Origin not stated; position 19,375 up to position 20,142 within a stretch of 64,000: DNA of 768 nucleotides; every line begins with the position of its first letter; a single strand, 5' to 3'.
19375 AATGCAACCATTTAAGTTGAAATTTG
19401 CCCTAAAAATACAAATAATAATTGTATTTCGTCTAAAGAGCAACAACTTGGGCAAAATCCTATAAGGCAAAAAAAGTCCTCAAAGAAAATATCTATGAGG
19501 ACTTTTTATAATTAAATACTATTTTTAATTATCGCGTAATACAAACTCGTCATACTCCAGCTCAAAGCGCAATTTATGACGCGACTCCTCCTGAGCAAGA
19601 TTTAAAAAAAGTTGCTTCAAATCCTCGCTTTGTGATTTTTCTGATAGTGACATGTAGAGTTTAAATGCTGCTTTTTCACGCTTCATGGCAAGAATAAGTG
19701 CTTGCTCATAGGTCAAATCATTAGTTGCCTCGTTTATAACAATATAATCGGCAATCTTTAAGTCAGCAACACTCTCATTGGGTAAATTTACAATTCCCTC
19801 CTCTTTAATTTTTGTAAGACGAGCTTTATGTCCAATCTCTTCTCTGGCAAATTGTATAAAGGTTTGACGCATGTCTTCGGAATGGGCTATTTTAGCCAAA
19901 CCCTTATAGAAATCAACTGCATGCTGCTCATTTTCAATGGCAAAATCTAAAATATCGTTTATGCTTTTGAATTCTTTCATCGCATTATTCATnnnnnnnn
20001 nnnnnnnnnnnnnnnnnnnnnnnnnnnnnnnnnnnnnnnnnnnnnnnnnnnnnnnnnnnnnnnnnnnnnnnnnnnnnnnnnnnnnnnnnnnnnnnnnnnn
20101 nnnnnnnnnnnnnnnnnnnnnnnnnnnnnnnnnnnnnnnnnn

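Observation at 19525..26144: HydBC-type (Bfu-like) flavin/Fe-S complex whose third subunit is a 1226-aa 2Fe2S-GltD-NuoG/FdhA-like fusion, with a trailing rubrerythrin-like gene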

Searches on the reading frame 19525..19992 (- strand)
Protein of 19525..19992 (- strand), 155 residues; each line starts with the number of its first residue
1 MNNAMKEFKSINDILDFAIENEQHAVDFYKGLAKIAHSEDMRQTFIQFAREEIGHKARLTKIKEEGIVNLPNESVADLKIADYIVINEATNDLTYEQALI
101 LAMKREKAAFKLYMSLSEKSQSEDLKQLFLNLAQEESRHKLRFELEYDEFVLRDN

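Call 3: search_protein_families(library=pfam, proteins=[window:19525-19992:-], max_evalue=0.01)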
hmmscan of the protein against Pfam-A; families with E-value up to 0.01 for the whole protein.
window:19525-19992:- (155 aa): 6 families
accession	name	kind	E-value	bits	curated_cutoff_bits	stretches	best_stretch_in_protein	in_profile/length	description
PF02915.23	Rubrerythrin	-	3.9e-14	53.6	22.8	1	13-145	1-135/137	Rubrerythrin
PF13668.12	Ferritin_2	-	9e-06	26.3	24.7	1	13-140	4-129/138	Ferritin-like domain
PF00210.30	Ferritin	-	0.00078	19.8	24.5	1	6-62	76-135/142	Ferritin-like domain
PF09537.16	DUF2383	-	0.00091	19.8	30.8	0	18-111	9-103/111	Domain of unknown function (DUF2383)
PF09968.15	DUF2202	-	0.0042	17.3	22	0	98-140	4-42/162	Uncharacterized protein domain (DUF2202)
PF22277.2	EncFtn-like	-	0.0066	16.7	27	0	19-57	23-61/85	EncFtn-like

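Call 4: search_protein_families(library=ncbifam, proteins=[window:19525-19992:-], max_evalue=0.01)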
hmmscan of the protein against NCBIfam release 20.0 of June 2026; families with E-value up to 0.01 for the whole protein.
window:19525-19992:- (155 aa): 7 families
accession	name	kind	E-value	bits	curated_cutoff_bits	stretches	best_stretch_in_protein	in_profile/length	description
NF045676.1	FeExpMbfA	equivalog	1.7e-06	27.6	450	1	6-141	2-142/318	iron exporter MbfA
TIGR04535.1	ferrit_encaps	subfamily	4.1e-06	26.7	125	1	9-61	13-64/114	encapsulin-associated ferritin-like protein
NF058679.1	EncB_fam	subfamily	0.00015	21.7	90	0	96-139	22-65/117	encapsulin nanocompartment ferritin-likeEncB family encapsulin nanocompartment ferritin-like cargo protein cargo protein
NF009413.0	PRK12775.1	equivalog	0.00063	17.6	1895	1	14-148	864-996/1006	putative trifunctional 2-polyprenylphenol hydroxylase/glutamate synthase subunit beta/ferritin domain-containing protein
NF040955.1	Arch_DPS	equivalog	0.0043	16.7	250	0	6-61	100-157/177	DNA protection during starvation protein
NF009990.0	PRK13456.1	equivalog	0.0079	15.8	158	0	7-60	106-161/188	DNA protection protein DPS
NF045767.1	RuberyRbr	equivalog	0.0083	16.2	200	0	24-144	22-139/194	rubrerythrin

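Call 23: search_solved_structures(query=window:19525-19992:-, max_evalue=1, show_alignments=3)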
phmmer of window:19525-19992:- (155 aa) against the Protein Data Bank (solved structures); distinct sequences matched with E-value up to 1: 9.
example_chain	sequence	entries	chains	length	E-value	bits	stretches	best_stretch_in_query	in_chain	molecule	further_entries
2fzf_A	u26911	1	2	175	1.5e-05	28.4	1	10-148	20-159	hypothetical protein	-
1vjx_A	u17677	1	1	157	0.0016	21.8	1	10-142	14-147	putative ferritin-like diiron-carboxylate protein TM1526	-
5n5e_e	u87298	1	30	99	0.0036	20.6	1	10-79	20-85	PFC_05175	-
2e0z_A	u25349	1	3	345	0.016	18.6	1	10-80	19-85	Virus-like particle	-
9onm_A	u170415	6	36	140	0.078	16.3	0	14-63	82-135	Rubrerythrin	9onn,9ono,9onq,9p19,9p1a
4di0_A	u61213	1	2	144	0.086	16.2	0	14-63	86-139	Rubrerythrin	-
3b77_A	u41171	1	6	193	0.13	15.6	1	20-72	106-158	Uncharacterized protein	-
1mft_A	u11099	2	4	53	0.43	13.9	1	103-140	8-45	Four-helix bundle model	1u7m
5c39_A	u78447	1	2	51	0.48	13.8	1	103-139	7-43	P0 Manganese cluster peptide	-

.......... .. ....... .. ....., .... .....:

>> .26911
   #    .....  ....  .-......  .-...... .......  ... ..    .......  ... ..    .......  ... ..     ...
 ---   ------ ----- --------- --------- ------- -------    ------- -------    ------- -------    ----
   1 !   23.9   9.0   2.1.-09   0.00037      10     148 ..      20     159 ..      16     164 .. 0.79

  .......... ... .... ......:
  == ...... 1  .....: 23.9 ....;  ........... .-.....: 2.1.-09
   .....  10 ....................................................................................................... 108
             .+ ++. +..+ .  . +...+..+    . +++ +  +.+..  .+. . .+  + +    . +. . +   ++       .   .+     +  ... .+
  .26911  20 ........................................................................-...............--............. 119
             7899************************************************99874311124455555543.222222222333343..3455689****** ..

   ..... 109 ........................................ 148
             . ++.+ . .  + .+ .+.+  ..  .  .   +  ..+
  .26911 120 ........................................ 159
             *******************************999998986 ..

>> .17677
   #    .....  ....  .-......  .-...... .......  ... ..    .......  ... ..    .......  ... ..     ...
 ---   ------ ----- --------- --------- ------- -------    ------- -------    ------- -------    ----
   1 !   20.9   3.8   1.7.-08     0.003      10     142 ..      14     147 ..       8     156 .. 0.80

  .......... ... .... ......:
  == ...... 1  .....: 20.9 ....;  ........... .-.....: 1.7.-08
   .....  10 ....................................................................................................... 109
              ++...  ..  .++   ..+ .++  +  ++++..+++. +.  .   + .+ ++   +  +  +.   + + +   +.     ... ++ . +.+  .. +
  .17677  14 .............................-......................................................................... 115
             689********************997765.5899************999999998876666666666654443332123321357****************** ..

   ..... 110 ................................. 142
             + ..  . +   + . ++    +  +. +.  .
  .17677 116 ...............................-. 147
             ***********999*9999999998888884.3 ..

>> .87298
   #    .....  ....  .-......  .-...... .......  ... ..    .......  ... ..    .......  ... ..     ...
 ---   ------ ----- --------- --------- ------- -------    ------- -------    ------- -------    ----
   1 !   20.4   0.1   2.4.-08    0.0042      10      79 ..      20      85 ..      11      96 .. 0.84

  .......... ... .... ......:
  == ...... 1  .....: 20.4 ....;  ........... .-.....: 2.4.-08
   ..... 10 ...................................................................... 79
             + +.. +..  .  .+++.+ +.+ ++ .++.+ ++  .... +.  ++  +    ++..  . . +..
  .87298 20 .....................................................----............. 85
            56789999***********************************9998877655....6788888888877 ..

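Call 24: find_homologous_proteins(query=window:19525-19992:-, max_evalue=0.00001)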
Query window:19525-19992:- (155 aa): 1820 proteins with E <= 0.00001 among 1840 candidates; the best 120 are listed.
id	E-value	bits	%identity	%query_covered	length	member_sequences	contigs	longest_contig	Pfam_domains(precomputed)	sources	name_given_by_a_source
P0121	2.9e-91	320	100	100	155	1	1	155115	PF02915.24,PF13668.13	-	-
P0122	1.8e-88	311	100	97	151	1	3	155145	PF02915.24,PF13668.13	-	-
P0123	1.8e-81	289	91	100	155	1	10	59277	PF02915.24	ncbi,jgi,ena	jgi:rubrerythrin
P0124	1.7e-67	244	76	98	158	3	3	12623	PF02915.24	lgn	-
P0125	4.2e-67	242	79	97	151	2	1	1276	PF02915.24,PF13668.13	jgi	jgi:rubrerythrin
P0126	7.0e-67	242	77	97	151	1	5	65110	PF02915.24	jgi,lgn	jgi:rubrerythrin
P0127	8.2e-67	241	78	97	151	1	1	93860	PF09537.17,PF02915.24,PF13668.13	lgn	-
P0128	1.2e-66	241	79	97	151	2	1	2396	PF09537.17,PF02915.24,PF13668.13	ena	-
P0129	1.7e-66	240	77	97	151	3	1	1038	PF02915.24,PF13668.13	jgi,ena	-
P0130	3.0e-65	236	77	97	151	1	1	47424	PF09537.17,PF02915.24,PF13668.13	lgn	-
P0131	4.7e-65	236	75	97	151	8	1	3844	PF02915.24,PF13668.13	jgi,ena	-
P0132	5.4e-65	235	77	97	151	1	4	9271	PF09537.17,PF02915.24,PF13668.13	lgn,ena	-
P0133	6.4e-65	235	77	97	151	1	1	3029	PF02915.24,PF13668.13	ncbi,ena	-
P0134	9.0e-65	235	77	97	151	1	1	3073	PF09537.17,PF02915.24,PF13668.13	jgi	jgi:rubrerythrin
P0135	1.0e-64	235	77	97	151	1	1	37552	PF02915.24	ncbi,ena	-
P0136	1.7e-64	234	77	97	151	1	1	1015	PF02915.24,PF13668.13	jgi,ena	-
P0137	3.1e-64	233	75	97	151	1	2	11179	PF09537.17,PF02915.24,PF13668.13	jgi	jgi:rubrerythrin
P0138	3.3e-64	233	75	97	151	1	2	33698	PF02915.24,PF13668.13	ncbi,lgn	ncbi:MAG: ferritin family protein [Bacteroidales bacterium]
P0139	5.0e-64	232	75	97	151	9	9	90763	PF02915.24,PF13668.13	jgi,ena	jgi:rubrerythrin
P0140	7.8e-64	232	75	97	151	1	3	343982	PF02915.24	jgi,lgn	jgi:rubrerythrin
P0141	9.4e-64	231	77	97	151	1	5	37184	PF09537.17,PF02915.24,PF13668.13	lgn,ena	-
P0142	9.9e-64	231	76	97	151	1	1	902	PF02915.24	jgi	jgi:rubrerythrin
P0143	1.2e-63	231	74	99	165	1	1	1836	PF02915.24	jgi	-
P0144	2.2e-63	230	75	97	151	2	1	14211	PF02915.24,PF13668.13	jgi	jgi:rubrerythrin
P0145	3.2e-63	230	74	97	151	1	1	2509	PF02915.24,PF13668.13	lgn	-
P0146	3.9e-63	229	74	97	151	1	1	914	PF02915.24,PF13668.13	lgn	-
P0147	6.7e-63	229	74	97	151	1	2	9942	PF09537.17,PF02915.24,PF13668.13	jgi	jgi:rubrerythrin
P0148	7.3e-63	229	75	97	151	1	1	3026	PF02915.24,PF13668.13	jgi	-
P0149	8.1e-63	228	75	97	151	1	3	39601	PF09537.17,PF02915.24,PF13668.13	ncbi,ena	-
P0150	8.9e-63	228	74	97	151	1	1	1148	PF09537.17,PF02915.24,PF13668.13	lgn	-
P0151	1.0e-62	228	74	97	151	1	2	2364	PF02915.24,PF13668.13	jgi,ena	-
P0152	1.4e-62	228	74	97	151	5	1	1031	PF02915.24,PF13668.13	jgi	jgi:rubrerythrin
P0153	1.6e-62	227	74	97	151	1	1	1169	PF09537.17,PF02915.24,PF13668.13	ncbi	-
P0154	2.2e-62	227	72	97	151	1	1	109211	PF09537.17,PF02915.24,PF13668.13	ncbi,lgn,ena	-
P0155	2.5e-62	227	74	97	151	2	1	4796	PF02915.24,PF13668.13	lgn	-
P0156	2.5e-62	227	74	97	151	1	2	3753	PF09537.17,PF02915.24,PF13668.13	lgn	-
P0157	2.9e-62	227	74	97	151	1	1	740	PF02915.24,PF13668.13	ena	-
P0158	3.4e-62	226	75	97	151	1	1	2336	PF02915.24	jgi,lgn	jgi:rubrerythrin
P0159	7.4e-62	225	74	97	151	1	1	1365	PF02915.24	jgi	-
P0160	7.4e-62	225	73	97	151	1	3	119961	PF02915.24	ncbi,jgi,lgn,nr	ncbi:MAG: rubrerythrin [Bacteroidales bacterium]|nr:MAG: rubrerythrin [Bacteroidales bacterium]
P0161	7.8e-62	225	72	97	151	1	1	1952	PF02915.24,PF13668.13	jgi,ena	-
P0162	8.8e-62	225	75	97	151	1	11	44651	PF09537.17,PF02915.24,PF13668.13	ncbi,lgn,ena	ncbi:MAG: ferritin family protein [Bacteroidales bacterium]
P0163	9.8e-62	225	72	98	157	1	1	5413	PF09537.17,PF02915.24,PF13668.13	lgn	-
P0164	1.6e-61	224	71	97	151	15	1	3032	PF02915.24,PF13668.13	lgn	-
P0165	1.9e-61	224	72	97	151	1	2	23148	PF02915.24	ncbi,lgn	-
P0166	1.9e-61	224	75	97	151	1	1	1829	PF09537.17,PF02915.24,PF13668.13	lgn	-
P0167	2.1e-61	224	71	97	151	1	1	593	PF02915.24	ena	-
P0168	2.5e-61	224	73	97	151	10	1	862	PF02915.24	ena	-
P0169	3.5e-61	223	74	97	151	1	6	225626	PF09537.17,PF02915.24,PF13668.13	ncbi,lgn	ncbi:MAG: ferritin family protein [Bacteroidota bacterium]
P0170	3.7e-61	223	72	97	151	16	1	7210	PF02915.24,PF13668.13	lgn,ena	-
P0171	4.0e-61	223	71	97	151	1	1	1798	PF02915.24,PF13668.13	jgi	jgi:rubrerythrin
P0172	4.1e-61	223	71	97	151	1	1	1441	PF09537.17,PF02915.24,PF13668.13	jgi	jgi:rubrerythrin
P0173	5.0e-61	223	72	97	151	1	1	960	PF02915.24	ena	-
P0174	5.6e-61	222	71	97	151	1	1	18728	PF09537.17,PF02915.24,PF13668.13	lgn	-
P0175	5.9e-61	222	74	97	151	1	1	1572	PF02915.24,PF13668.13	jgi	jgi:rubrerythrin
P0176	7.2e-61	222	72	97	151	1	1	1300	PF09537.17,PF02915.24,PF13668.13,PF22277.3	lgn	-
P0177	8.2e-61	222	72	97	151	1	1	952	PF02915.24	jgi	-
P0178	8.6e-61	222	70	97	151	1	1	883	PF02915.24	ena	-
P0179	1.1e-60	222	72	97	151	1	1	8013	PF02915.24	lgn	-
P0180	3.0e-60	220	72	97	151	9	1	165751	PF02915.24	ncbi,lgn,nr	ncbi:MAG: ferritin family protein [Bacteroidales bacterium]|nr:ferritin family protein [Bacteroidale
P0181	3.2e-60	220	72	97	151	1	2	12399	PF02915.24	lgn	-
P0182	3.3e-60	220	73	97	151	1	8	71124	PF09537.17,PF02915.24,PF13668.13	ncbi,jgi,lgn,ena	jgi:rubrerythrin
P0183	3.7e-60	220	72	97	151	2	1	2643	PF02915.24,PF13668.13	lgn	-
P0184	4.1e-60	220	70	97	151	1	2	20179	PF09537.17,PF02915.24,PF13668.13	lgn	-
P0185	5.4e-60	219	70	98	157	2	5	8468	PF09537.17,PF02915.24,PF13668.13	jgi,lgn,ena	-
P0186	6.2e-60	219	71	97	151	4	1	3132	PF02915.24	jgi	-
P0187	6.9e-60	219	70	97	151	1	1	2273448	PF09537.17,PF02915.24,PF13668.13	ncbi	ncbi:MAG: ferritin family protein [Tenuifilaceae bacterium]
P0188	7.7e-60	219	69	99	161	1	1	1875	PF02915.24,PF13668.13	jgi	jgi:rubrerythrin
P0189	1.0e-59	218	71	97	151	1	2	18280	PF09537.17,PF02915.24,PF13668.13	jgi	-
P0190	1.6e-59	218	72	97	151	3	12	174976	PF02915.24,PF13668.13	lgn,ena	-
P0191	1.6e-59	218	72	97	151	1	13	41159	PF09537.17,PF02915.24,PF13668.13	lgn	-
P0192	1.7e-59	218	71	97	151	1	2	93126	PF09537.17,PF02915.24,PF13668.13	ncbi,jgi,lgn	-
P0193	2.2e-59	217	71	97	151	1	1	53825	PF09537.17,PF02915.24,PF13668.13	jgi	-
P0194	2.9e-59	217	70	97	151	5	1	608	PF02915.24,PF13668.13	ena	-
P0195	3.2e-59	217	70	97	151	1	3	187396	PF09537.17,PF02915.24,PF13668.13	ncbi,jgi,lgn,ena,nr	ncbi:MAG: ferritin family protein [Bacteroidales bacterium]|nr:ferritin family protein [Bacteroidale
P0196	3.4e-59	217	70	97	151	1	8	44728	PF02915.24,PF13668.13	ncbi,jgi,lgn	jgi:rubrerythrin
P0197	3.7e-59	217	71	97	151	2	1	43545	PF09537.17,PF02915.24,PF13668.13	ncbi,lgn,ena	-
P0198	4.1e-59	216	70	97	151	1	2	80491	PF09537.17,PF02915.24,PF13668.13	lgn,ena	-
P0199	4.2e-59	216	70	97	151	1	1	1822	PF09537.17,PF02915.24,PF13668.13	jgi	-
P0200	5.8e-59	216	72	97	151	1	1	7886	PF02915.24,PF13668.13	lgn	-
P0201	6.3e-59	216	72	97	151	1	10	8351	PF09537.17,PF02915.24,PF13668.13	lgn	-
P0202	6.4e-59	216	73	97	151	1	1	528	PF09537.17,PF02915.24,PF13668.13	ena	-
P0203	6.5e-59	216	70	97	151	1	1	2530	PF09537.17,PF02915.24,PF13668.13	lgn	-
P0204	7.4e-59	216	71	97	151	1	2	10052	PF02915.24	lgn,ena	-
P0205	1.1e-58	215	69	98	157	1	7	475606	PF09537.17,PF02915.24,PF13668.13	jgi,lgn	jgi:rubrerythrin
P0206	1.1e-58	215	70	97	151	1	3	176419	PF09537.17,PF02915.24,PF13668.13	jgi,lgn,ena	-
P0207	1.1e-58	215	70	97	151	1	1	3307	PF09537.17,PF02915.24,PF13668.13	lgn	-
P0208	1.2e-58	215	71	97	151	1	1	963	PF09537.17,PF02915.24,PF13668.13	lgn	-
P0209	1.3e-58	215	70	97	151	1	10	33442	PF09537.17,PF02915.24,PF13668.13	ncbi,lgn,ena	-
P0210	1.5e-58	215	70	97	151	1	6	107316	PF09537.17,PF02915.24,PF13668.13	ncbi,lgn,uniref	ncbi:MAG: ferritin family protein [Tenuifilum sp.]|uniref:ferritin family protein n=1 Tax=Tenuifilum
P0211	1.8e-58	214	70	97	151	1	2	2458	PF09537.17,PF02915.24,PF13668.13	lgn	-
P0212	2.1e-58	214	70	97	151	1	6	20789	PF09537.17,PF02915.24,PF13668.13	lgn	-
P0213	2.4e-58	214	70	97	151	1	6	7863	PF09537.17,PF02915.24,PF13668.13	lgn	-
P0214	2.8e-58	214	69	97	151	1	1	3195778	PF09537.17,PF02915.24,PF13668.13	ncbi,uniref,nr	ncbi:ferritin-like domain-containing protein [Tenuifilum thalassicum]|uniref:Rubrerythrin n=1 Tax=Te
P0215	2.8e-58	214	69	97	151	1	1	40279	PF09537.17,PF02915.24,PF13668.13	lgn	-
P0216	2.9e-58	214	71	97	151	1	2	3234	PF02915.24,PF13668.13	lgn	-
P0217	4.1e-58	213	70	97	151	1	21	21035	PF09537.17,PF02915.24,PF13668.13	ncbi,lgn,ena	-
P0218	4.5e-58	213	71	97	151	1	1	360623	PF09537.17,PF02915.24,PF13668.13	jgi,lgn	jgi:rubrerythrin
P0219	4.6e-58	213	70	97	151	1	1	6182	PF09537.17,PF02915.24,PF13668.13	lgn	-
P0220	7.7e-58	212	70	97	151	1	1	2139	PF09537.17,PF02915.24,PF13668.13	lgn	-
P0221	1.2e-57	212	66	97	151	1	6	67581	PF02915.24,PF13668.13,PF22277.3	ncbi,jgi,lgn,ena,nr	ncbi:MAG TPA: ferritin family protein [Bacteroidia bacterium]|nr:ferritin family protein [Bacteroidi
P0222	1.5e-57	211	70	97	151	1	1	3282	PF09537.17,PF02915.24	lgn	-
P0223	1.5e-57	211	72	97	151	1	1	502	PF09537.17,PF02915.24,PF13668.13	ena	-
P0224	1.5e-57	211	70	97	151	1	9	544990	PF02915.24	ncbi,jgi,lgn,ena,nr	ncbi:MAG: hypothetical protein A2W91_19940 [Bacteroidetes bacterium GWF2_38_335]|nr:MAG: hypothetica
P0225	1.6e-57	211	70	97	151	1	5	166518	PF09537.17,PF02915.24,PF13668.13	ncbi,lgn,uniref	ncbi:ferritin family protein [Tenuifilum osseticum]|uniref:ferritin family protein n=1 Tax=Tenuifilu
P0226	1.9e-57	211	68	97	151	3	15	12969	PF02915.24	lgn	-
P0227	3.0e-57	210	70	97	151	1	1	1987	PF02915.24,PF13668.13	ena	-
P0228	3.1e-57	210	66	97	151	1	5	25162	PF02915.24,PF13668.13,PF22277.3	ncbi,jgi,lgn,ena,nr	ncbi:MAG: ferritin family protein [Sphingobacteriales bacterium]|nr:ferritin family protein [Sphingo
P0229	4.7e-57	210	70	97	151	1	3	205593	PF09537.17,PF02915.24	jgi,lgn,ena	-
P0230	5.2e-57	210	68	97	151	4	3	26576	PF02915.24,PF13668.13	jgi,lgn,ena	jgi:rubrerythrin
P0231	7.1e-57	209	69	97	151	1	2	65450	PF09537.17,PF02915.24,PF13668.13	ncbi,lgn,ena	-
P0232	1.1e-56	209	65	97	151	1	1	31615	PF02915.24,PF13668.13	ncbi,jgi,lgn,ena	jgi:rubrerythrin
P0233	1.5e-56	208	65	97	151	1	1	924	PF09537.17,PF02915.24,PF13668.13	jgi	-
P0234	1.5e-56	208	69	97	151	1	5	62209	PF02915.24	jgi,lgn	jgi:rubrerythrin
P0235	1.7e-56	208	66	97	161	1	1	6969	PF09537.17,PF02915.24,PF13668.13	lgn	-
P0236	2.0e-56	208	65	97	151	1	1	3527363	PF02915.24,PF13668.13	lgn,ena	-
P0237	2.1e-56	208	66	97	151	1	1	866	PF02915.24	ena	-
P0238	2.1e-56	208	68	97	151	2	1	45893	PF09537.17,PF02915.24,PF13668.13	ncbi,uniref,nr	ncbi:ferritin family protein [Tenuifilum sp.]|uniref:ferritin-like domain-containing protein n=1 Tax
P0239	2.3e-56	208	67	97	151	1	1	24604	PF09537.17,PF02915.24,PF13668.13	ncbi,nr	ncbi:MAG: ferritin family protein [Bacteroidales bacterium]|nr:ferritin family protein [Bacteroidale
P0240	4.3e-56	207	66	97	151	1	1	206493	PF09537.17,PF02915.24,PF13668.13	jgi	-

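Call 36: predict_structure(alignment_id=A1)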
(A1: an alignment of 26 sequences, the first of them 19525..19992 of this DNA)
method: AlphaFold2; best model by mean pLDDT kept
length: 155 residues; sequences in the alignment: 26
mean_pLDDT: 87.8   pTM: 0.85
mean pLDDT of the five models: 87.8, 85.4, 84.6, 82.8, 82.6
residues with pLDDT >= 90: 92; 70-90: 49; 50-70: 9; < 50: 5
segments of 3 or more residues with pLDDT < 50: 1-4
pLDDT, mean of each block of 10 residues (from residue 1): 63 94 94 88 94 98 88 85 73 83 95 95 94 98 88 63
secondary structure, 60 per line:
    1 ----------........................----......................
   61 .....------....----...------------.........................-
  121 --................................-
elements in order: H11-34 H39-65 H72-75 H95-119 H123-154

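Call 37: search_protein_representatives(protein=window:19525-19992:-)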
Query: 155 residues. Proteins with E-value up to 0.001 (for the whole library): 1778; up to 1e-10: 747; up to 1e-30: 28. The best 150 are listed.
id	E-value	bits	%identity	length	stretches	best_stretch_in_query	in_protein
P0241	4.1e-50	185.6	62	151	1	5-155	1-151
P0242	1.1e-44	168.0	57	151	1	5-155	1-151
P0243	5.4e-43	162.6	55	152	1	5-155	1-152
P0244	2.2e-39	150.9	53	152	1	5-153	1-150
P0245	2.6e-37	144.2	52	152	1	5-155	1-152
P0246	7.2e-36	139.5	51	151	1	5-155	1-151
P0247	1.4e-35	138.5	53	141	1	15-153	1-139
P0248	4.4e-34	133.7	50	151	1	7-155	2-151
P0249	5.7e-34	133.3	47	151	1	5-154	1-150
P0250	1.4e-33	132.1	49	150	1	9-155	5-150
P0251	2.8e-33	131.1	49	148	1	14-155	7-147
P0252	3.0e-33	131.0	47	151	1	6-155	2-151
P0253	3.1e-33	131.0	50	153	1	7-155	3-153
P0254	3.1e-33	130.9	44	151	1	7-155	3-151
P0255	7.1e-33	129.8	50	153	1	5-155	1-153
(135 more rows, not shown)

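Call 39: find_encoding_contigs(protein=window:19525-19992:-, flank=10000, max_places=3)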
Protein window:19525-19992:- (155 aa): 1 contig read that carries it; 1 place shown.
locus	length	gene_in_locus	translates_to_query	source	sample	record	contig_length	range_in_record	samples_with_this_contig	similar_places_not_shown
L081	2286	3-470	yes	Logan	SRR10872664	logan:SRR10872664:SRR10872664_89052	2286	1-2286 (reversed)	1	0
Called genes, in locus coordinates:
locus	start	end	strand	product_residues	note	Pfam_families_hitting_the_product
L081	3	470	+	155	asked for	PF13668:Ferritin_2 (weak), PF02915:Rubrerythrin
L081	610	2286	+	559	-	?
